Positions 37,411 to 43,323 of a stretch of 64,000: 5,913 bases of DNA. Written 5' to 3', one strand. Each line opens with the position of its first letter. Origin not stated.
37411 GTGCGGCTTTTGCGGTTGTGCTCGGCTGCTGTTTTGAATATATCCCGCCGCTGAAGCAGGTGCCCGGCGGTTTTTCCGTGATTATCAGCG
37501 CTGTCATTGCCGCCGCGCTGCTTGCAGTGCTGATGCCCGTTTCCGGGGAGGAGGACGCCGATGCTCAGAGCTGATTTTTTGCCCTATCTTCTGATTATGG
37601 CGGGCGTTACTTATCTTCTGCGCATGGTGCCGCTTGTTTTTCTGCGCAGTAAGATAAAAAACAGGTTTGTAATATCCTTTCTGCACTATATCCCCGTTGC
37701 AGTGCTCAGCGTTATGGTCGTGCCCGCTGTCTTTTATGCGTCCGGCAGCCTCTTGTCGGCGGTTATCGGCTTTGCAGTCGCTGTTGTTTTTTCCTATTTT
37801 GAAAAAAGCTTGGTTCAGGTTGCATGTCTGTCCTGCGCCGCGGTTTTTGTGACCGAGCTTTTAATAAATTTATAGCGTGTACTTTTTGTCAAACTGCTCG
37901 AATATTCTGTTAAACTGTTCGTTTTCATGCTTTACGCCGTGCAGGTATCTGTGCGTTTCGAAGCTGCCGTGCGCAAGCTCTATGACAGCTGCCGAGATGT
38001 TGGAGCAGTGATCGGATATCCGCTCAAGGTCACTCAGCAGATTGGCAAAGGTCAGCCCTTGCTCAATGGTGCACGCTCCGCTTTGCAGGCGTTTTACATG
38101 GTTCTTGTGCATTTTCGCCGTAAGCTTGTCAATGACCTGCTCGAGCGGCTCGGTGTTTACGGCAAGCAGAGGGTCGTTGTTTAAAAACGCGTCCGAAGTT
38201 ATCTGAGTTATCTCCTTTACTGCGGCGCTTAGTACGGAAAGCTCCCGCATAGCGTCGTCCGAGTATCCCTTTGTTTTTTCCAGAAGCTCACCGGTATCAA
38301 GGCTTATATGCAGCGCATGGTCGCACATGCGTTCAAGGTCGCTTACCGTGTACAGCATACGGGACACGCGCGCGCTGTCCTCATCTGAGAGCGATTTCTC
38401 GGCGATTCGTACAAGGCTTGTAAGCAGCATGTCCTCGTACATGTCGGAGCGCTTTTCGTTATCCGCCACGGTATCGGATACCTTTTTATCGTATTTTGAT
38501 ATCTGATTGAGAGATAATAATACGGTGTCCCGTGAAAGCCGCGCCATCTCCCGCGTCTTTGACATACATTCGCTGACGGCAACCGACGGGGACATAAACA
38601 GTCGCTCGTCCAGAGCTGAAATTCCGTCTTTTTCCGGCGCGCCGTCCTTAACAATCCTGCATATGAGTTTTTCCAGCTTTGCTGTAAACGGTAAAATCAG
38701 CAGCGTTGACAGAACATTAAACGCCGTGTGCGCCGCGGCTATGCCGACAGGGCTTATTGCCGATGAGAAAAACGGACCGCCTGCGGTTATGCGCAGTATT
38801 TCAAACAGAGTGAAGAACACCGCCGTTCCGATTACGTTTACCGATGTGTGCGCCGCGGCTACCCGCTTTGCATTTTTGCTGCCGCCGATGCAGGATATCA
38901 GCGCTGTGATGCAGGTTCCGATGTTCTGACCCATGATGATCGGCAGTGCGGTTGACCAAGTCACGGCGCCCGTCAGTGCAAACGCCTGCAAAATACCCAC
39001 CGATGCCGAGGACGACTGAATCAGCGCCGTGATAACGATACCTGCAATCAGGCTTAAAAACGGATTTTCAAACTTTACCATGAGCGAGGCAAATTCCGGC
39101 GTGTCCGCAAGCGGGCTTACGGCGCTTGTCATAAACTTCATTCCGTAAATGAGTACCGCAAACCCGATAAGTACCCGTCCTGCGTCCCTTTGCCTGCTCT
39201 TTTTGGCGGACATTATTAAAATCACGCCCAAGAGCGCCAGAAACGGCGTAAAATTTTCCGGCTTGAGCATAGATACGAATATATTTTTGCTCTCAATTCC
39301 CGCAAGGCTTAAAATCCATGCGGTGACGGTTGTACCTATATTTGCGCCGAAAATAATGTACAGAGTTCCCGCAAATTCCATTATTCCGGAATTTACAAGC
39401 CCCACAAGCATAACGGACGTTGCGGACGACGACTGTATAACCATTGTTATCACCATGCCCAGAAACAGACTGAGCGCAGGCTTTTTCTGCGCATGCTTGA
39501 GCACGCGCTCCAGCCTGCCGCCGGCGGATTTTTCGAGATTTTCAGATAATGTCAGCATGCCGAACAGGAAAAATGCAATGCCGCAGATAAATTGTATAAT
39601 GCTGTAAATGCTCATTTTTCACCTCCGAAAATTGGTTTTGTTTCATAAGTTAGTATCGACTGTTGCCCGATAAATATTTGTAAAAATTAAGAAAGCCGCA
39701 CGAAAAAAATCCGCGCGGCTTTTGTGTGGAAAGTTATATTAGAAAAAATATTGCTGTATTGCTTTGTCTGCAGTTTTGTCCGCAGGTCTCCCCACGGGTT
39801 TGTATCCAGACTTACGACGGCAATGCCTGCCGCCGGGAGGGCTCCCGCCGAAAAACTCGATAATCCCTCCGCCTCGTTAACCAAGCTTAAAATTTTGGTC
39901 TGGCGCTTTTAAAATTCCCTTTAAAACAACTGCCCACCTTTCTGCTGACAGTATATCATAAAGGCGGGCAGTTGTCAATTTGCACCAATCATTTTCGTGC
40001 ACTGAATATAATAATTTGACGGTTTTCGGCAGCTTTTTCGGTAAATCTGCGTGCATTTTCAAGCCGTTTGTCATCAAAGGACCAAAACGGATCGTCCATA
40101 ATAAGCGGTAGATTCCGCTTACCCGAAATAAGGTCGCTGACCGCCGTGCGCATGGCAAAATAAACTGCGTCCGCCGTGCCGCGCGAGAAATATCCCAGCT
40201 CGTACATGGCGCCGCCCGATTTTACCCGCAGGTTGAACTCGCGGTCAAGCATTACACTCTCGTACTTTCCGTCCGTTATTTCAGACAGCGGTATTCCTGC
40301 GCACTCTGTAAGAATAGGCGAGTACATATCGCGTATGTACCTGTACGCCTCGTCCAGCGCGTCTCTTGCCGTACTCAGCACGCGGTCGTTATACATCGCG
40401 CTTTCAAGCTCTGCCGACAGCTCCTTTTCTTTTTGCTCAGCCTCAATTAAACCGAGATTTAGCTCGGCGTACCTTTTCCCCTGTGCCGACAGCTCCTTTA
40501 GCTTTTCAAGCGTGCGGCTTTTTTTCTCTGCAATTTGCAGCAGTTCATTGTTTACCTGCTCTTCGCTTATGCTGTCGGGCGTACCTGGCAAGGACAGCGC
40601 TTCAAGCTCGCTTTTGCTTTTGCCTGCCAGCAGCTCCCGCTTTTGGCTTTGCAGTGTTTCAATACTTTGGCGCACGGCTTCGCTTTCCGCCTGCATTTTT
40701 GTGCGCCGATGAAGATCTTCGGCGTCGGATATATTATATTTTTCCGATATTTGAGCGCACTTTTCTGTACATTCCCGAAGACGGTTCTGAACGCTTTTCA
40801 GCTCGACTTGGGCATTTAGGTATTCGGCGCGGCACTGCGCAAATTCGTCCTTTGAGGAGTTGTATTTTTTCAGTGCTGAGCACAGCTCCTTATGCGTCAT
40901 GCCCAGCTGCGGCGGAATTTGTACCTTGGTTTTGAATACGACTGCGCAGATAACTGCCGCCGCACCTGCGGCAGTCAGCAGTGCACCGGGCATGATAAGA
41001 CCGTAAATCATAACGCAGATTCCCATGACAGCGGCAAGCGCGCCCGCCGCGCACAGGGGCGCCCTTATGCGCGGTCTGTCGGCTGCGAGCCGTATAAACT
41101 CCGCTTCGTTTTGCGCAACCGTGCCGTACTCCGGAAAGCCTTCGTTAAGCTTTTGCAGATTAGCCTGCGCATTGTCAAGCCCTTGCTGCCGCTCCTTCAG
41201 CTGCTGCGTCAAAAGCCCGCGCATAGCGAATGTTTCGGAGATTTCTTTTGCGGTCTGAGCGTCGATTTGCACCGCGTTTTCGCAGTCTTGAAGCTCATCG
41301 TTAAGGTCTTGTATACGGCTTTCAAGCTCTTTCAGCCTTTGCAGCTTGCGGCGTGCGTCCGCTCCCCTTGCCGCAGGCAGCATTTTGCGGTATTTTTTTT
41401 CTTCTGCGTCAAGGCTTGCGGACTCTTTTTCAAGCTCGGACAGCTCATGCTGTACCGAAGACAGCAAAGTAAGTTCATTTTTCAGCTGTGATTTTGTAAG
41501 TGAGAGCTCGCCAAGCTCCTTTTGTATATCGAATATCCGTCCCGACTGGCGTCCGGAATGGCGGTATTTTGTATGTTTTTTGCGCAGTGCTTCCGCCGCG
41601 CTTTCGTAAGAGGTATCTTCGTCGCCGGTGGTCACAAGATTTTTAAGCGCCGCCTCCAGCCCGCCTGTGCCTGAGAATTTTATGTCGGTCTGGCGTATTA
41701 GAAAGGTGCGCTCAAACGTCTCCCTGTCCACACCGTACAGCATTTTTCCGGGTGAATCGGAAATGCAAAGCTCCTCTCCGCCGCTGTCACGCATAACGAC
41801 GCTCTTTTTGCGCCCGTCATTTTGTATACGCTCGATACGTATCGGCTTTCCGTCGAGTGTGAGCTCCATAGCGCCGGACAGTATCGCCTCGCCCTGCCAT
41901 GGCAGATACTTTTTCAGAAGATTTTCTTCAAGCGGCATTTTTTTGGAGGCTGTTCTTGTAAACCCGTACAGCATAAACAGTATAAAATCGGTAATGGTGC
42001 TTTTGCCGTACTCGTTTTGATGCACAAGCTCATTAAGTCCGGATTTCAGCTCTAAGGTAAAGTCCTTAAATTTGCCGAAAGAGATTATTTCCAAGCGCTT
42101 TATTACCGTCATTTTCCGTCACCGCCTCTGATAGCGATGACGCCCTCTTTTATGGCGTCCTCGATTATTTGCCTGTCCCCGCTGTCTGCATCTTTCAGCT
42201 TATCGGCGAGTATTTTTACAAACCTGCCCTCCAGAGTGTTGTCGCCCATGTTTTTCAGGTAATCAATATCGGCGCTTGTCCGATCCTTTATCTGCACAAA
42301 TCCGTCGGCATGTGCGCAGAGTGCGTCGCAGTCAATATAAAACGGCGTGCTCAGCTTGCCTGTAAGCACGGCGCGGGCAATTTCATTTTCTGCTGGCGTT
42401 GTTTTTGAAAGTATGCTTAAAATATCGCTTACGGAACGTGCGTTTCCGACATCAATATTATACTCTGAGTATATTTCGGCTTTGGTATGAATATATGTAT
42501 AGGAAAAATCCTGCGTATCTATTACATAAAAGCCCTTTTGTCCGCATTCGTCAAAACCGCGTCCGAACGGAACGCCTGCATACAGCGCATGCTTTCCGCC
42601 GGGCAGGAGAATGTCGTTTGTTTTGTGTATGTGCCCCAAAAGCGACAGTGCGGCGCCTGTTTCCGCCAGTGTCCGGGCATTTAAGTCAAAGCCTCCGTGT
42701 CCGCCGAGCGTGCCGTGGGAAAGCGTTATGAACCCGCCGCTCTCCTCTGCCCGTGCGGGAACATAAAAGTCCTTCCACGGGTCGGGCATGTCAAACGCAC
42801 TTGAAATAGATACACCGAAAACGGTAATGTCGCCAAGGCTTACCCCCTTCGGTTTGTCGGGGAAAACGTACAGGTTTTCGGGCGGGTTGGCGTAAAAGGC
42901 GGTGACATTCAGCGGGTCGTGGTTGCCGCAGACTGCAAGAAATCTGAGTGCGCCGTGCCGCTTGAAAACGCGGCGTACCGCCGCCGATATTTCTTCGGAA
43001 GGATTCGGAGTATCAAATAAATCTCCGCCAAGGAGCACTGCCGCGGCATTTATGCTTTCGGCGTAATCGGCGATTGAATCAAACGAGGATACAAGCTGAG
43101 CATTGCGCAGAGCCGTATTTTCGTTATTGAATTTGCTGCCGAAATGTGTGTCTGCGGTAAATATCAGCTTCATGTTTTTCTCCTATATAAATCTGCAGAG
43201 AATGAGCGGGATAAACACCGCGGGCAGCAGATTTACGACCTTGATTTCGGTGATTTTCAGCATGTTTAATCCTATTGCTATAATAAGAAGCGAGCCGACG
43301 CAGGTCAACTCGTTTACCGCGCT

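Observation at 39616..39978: ~330-nt structured leader of unrecognised class upstream of the Na/Pi cotransporter gene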

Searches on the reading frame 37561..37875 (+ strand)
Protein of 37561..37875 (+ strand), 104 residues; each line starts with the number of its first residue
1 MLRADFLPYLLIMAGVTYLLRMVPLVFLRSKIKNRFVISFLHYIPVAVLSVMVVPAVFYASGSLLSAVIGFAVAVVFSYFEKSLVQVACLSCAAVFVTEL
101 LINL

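Call 9: search_protein_families(library=pfam, proteins=[window:37561-37875:+])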
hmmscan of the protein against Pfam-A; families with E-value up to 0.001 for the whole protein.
window:37561-37875:+ (104 aa): 1 family
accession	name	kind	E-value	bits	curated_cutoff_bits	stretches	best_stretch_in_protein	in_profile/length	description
PF05437.17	AzlD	-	7.3e-15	55.4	23.7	1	10-97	5-97/99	Branched-chain amino acid transport protein (AzlD)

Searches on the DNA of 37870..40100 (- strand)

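Call 4: search_rna_families(source=window, start=39500, end=40100, threshold=evalue, max_evalue=1, show_alignments=2)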
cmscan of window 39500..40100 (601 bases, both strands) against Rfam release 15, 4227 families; matches with E-value up to 1: 3.
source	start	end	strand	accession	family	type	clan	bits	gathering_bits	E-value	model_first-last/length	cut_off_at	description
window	39756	39918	-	RF00234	glmS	Cis-reg; riboswitch;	-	85.9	37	2.1e-20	1-167/167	no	glmS glucosamine-6-phosphate activated ribozyme aptamer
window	39921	39978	-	RF03938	mir-4662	Gene; miRNA;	-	18.8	97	0.68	1-67/67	no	mir-4662 microRNA precursor family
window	39704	39786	-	RF01394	isrK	Gene; sRNA;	-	15.3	50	0.83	1-77/77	no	isrK Hfq binding RNA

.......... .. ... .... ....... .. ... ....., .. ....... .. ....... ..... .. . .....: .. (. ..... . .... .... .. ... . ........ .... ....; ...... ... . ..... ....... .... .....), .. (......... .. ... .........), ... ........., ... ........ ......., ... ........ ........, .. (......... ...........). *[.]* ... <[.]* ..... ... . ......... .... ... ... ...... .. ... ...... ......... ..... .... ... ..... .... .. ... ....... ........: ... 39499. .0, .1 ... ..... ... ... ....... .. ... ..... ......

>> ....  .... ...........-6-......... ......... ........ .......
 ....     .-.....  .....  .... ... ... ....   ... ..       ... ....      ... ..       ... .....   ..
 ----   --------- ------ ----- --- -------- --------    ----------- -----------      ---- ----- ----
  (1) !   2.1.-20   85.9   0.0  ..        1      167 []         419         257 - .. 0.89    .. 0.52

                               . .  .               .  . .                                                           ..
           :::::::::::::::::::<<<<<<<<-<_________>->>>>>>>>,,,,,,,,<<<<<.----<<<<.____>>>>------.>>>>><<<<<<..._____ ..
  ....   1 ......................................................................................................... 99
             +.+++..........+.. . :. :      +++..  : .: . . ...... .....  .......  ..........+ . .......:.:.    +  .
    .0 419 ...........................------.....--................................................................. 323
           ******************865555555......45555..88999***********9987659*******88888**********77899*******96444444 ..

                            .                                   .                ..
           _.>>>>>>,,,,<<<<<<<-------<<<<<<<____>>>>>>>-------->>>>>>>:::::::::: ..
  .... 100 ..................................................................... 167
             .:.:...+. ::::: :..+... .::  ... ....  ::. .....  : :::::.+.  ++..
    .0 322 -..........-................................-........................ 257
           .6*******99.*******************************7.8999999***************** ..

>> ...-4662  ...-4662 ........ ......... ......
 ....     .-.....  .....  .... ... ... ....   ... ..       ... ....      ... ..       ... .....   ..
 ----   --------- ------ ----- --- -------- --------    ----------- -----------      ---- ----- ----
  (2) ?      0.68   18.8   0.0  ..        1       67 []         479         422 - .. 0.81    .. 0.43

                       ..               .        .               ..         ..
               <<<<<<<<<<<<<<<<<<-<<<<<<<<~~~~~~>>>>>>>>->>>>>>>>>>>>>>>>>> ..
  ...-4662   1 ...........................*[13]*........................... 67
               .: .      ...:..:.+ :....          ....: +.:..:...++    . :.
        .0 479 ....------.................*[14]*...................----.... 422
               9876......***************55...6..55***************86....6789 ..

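Call 21: search_rna_families(sources=[L085, L086, L087, L088, L089, L090, L091, L092, L082, L083], threshold=gathering)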
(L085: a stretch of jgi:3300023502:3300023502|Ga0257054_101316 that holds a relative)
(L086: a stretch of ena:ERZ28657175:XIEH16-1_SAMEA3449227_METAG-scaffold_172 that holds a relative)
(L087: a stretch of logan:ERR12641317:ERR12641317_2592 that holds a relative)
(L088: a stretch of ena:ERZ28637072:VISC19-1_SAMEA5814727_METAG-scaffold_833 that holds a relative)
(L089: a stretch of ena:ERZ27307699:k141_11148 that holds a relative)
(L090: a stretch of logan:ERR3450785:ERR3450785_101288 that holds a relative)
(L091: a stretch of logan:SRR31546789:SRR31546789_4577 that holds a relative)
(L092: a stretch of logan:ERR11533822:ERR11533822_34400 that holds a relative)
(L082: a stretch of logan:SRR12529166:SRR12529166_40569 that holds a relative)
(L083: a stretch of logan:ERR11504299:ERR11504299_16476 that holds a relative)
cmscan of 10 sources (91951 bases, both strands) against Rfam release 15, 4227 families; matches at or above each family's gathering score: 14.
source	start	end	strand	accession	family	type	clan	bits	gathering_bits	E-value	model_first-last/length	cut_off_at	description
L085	5695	5857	+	RF00234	glmS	Cis-reg; riboswitch;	-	87.9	37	9.6e-19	1-167/167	no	glmS glucosamine-6-phosphate activated ribozyme aptamer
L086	5695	5857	+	RF00234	glmS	Cis-reg; riboswitch;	-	87.9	37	9.6e-19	1-167/167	no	glmS glucosamine-6-phosphate activated ribozyme aptamer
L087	5695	5857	+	RF00234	glmS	Cis-reg; riboswitch;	-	87.9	37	9.6e-19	1-167/167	no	glmS glucosamine-6-phosphate activated ribozyme aptamer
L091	5714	5878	+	RF00234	glmS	Cis-reg; riboswitch;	-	86.6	37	2.2e-18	1-167/167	no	glmS glucosamine-6-phosphate activated ribozyme aptamer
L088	4471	4631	+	RF00234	glmS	Cis-reg; riboswitch;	-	86.5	37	2.4e-18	1-167/167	no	glmS glucosamine-6-phosphate activated ribozyme aptamer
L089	1861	2021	+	RF00234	glmS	Cis-reg; riboswitch;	-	86.5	37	2.4e-18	1-167/167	no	glmS glucosamine-6-phosphate activated ribozyme aptamer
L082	4024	4186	+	RF00234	glmS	Cis-reg; riboswitch;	-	85.9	37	3.2e-18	1-167/167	no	glmS glucosamine-6-phosphate activated ribozyme aptamer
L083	191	353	+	RF00234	glmS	Cis-reg; riboswitch;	-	85.9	37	3.2e-18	1-167/167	no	glmS glucosamine-6-phosphate activated ribozyme aptamer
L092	4337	4496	+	RF00234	glmS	Cis-reg; riboswitch;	-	84.1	37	1.1e-17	1-167/167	no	glmS glucosamine-6-phosphate activated ribozyme aptamer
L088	11001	11169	-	RF00168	Lysine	Cis-reg; riboswitch;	-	75.3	30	1.1e-17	1-182/182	no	Lysine riboswitch aptamer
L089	8391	8559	-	RF00168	Lysine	Cis-reg; riboswitch;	-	75.3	30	1.1e-17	1-182/182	no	Lysine riboswitch aptamer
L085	12005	12173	-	RF00168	Lysine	Cis-reg; riboswitch;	-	54.6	30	2.3e-11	1-182/182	no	Lysine riboswitch aptamer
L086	12006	12174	-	RF00168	Lysine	Cis-reg; riboswitch;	-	54.6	30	2.3e-11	1-182/182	no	Lysine riboswitch aptamer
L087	12006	12174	-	RF00168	Lysine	Cis-reg; riboswitch;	-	49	30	1.1e-09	1-182/182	no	Lysine riboswitch aptamer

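Call 54: search_rna_families(sources=[L001, L002, L003, L004, L005, L006, L007, L008, L009, L010, L011, L012, L013, L014, L015, L016, L017, L018, L019, L020], threshold=gathering)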
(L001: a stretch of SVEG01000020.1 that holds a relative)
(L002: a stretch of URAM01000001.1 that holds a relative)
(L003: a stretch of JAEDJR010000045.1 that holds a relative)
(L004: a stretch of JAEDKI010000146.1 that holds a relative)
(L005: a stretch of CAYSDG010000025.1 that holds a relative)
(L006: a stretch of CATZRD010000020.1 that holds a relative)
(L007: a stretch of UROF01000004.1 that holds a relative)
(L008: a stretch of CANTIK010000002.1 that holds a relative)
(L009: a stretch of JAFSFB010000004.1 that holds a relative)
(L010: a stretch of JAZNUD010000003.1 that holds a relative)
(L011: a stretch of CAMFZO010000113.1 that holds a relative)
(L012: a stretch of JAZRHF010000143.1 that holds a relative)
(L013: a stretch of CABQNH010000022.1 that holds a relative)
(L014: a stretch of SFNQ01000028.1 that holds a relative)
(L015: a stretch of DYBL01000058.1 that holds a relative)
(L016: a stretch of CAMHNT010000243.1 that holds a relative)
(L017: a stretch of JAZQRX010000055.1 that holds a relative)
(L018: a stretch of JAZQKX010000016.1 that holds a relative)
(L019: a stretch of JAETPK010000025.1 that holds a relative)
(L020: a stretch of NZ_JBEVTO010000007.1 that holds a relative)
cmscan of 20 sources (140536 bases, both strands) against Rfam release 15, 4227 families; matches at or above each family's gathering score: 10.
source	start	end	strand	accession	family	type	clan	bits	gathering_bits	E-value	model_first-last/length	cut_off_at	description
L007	5027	5261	+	RF00230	T-box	Cis-reg; leader;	-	103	93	2.8e-21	1-219/219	no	T-box leader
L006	4990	5227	+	RF00230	T-box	Cis-reg; leader;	-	94.9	93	3.4e-19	1-219/219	no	T-box leader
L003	696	946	-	RF00230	T-box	Cis-reg; leader;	-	94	93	5.8e-19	1-219/219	no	T-box leader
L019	1671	1759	+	RF00005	tRNA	Gene; tRNA;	CL00001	59.6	29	5e-10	1-71/71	no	tRNA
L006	2211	2284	+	RF00005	tRNA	Gene; tRNA;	CL00001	59.4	29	5.6e-10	1-71/71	no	tRNA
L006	1962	2046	-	RF00005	tRNA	Gene; tRNA;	CL00001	58.6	29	9.3e-10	1-71/71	no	tRNA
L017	2216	2299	+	RF00005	tRNA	Gene; tRNA;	CL00001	58.4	29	1.1e-09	1-71/71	no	tRNA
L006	1831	1919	-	RF00005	tRNA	Gene; tRNA;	CL00001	57.2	29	2.3e-09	1-71/71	no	tRNA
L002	7334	7466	+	RF00174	Cobalamin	Cis-reg; riboswitch;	CL00101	39.6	31.5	3.4e-06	1-189/189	no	Cobalamin riboswitch aptamer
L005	7409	7462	+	RF00005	tRNA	Gene; tRNA;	CL00001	37.7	29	0.00053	1-51/71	3'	tRNA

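Call 67: search_dna_similar(query=window:39745-39925:-, collection=plasmids, mode=distant, max_evalue=0.01, max_rows=30)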
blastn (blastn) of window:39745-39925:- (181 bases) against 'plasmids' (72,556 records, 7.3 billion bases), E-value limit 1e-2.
No match.

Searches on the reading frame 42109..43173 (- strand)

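Call 5: search_protein_families(library=pfam, proteins=[window:42109-43173:-])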
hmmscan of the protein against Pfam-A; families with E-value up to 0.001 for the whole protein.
window:42109-43173:- (354 aa): 2 families
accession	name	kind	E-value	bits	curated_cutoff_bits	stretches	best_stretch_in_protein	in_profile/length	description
PF00149.33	Metallophos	-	5.3e-10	40.5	21.5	1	1-184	1-190/191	Calcineurin-like phosphoesterase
PF12850.12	Metallophos_2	-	8.4e-06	26.3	27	1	1-186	1-120/154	Calcineurin-like phosphoesterase superfamily domain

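Call 58: search_protein_families(library=ncbifam, proteins=[window:42109-43173:-])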
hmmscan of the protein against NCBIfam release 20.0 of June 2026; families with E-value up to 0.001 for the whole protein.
window:42109-43173:- (354 aa): 8 families
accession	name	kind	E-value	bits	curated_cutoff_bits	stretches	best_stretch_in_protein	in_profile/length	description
TIGR00619.1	sbcd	subfamily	1.3e-13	51.3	77.65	1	1-88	1-88/252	exonuclease subunit SbcD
NF008206.2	PRK10966.1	equivalog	1.4e-09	37.5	450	1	1-89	1-88/380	exonuclease subunit SbcD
NF041031.1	Mre11_Sulfo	equivalog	6.7e-09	35.4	500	1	3-202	2-209/374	DNA double-strand break repair protein Mre11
TIGR04123.1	P_estr_lig_assc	hypoth_equivalog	2.5e-07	30.3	150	1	2-87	22-110/207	ligase-associated DNA damage response endonuclease PdeM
NF041030.1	Mre11_Halo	equivalog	3.8e-07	29.6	550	1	2-86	3-87/361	DNA double-strand break repair protein Mre11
TIGR00583.1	mre11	equivalog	1.3e-05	24.4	434.6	1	2-72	5-72/405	DNA repair protein (mre11)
NF041754.1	sbcd_Bac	equivalog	9.1e-05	21.8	750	0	1-86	1-86/390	exonuclease subunit SbcD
NF041029.1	Mre11_Pyroc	equivalog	0.00021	20.2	600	0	1-86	1-86/438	DNA double-strand break repair protein Mre11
